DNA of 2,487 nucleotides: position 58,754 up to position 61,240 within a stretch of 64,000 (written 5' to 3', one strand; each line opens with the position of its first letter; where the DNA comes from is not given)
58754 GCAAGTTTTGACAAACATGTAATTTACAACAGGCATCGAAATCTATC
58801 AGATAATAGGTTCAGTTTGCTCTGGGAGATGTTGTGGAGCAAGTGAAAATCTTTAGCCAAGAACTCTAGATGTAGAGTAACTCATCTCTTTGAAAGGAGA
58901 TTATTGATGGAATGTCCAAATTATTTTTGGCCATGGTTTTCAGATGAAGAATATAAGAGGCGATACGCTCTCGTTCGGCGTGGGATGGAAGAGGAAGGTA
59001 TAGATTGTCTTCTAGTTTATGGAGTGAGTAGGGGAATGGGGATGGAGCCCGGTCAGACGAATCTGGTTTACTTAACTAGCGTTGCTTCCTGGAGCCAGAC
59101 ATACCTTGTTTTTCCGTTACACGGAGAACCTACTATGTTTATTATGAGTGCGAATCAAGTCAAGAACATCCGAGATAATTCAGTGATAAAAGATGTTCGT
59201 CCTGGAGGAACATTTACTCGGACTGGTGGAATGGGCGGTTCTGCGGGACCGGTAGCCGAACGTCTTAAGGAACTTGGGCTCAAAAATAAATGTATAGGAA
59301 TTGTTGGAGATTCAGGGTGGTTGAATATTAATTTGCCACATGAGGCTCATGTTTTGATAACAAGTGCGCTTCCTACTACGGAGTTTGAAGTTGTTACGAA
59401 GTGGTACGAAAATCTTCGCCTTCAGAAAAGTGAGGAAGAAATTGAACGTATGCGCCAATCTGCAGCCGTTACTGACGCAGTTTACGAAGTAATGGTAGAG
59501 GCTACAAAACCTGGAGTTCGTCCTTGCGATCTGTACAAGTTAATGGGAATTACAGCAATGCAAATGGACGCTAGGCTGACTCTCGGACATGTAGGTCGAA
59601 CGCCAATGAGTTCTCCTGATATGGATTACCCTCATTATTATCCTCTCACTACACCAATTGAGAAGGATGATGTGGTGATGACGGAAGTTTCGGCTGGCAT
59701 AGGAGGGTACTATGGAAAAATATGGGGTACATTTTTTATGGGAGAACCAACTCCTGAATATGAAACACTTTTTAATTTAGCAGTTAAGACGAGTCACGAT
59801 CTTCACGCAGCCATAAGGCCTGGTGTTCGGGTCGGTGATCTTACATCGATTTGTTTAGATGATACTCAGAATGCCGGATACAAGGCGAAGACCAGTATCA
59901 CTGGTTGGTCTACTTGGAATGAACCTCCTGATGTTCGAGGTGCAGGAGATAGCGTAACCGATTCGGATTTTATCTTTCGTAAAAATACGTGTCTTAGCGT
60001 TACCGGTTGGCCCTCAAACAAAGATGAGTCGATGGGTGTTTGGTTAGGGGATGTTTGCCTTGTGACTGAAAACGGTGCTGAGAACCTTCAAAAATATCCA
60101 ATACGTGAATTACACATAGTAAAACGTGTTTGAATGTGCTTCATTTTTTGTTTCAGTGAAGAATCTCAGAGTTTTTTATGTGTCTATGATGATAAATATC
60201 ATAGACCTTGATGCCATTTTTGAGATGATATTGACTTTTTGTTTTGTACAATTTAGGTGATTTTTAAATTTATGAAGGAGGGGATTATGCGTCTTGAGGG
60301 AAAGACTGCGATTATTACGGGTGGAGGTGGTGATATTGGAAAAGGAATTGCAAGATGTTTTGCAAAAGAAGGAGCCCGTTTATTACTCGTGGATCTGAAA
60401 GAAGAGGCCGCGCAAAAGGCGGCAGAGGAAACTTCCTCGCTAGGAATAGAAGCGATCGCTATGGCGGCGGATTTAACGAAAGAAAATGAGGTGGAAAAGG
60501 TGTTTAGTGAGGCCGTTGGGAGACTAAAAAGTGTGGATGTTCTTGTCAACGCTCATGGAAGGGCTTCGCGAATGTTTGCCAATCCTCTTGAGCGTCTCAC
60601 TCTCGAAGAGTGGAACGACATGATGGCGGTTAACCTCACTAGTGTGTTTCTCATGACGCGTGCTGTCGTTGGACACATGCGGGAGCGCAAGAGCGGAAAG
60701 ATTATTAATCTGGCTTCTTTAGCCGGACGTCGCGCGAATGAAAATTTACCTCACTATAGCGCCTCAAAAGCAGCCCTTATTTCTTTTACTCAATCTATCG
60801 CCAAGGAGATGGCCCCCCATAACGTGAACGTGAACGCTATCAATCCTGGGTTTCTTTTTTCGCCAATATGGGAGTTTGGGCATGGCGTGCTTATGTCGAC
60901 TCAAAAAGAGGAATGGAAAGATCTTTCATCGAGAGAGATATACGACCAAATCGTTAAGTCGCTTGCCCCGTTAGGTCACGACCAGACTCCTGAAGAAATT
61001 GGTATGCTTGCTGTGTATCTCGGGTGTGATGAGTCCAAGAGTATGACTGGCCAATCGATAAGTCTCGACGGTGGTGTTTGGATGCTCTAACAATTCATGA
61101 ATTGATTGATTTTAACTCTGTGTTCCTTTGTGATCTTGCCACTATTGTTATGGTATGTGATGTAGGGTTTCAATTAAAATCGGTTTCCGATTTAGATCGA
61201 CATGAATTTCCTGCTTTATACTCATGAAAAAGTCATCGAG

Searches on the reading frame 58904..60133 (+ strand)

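Call 98: search_protein_families(library=pfam, proteins=[window:58904-60133:+], max_evalue=0.00001)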
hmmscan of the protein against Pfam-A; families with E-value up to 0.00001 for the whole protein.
window:58904-60133:+ (409 aa): 1 family
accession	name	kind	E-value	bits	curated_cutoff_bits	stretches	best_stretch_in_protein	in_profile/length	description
PF00557.29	Peptidase_M24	-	1.4e-20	74.4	23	1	181-389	1-208/208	Metallopeptidase family M24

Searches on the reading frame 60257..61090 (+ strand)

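Call 99: search_protein_families(library=pfam, proteins=[window:60257-61090:+], max_evalue=0.0001)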
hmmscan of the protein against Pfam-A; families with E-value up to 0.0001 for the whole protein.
window:60257-61090:+ (277 aa): 5 families
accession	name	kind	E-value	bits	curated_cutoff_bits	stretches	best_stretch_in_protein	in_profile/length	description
PF00106.31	adh_short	-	1.1e-55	188.6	26.6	1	16-203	1-185/195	short chain dehydrogenase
PF13561.12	adh_short_C2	-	2.2e-55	188.2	27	1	27-274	8-235/236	Enoyl-(Acyl carrier protein) reductase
PF08659.16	KR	-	3.4e-12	47.1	22.6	1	17-183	2-165/180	KR domain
PF01370.27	Epimerase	-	8e-06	25.9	20.9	1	19-190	2-165/240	NAD dependent epimerase/dehydratase family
PF02737.24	3HCDH_N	-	8.7e-06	26.2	22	1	23-84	6-65/180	3-hydroxyacyl-CoA dehydrogenase, NAD binding domain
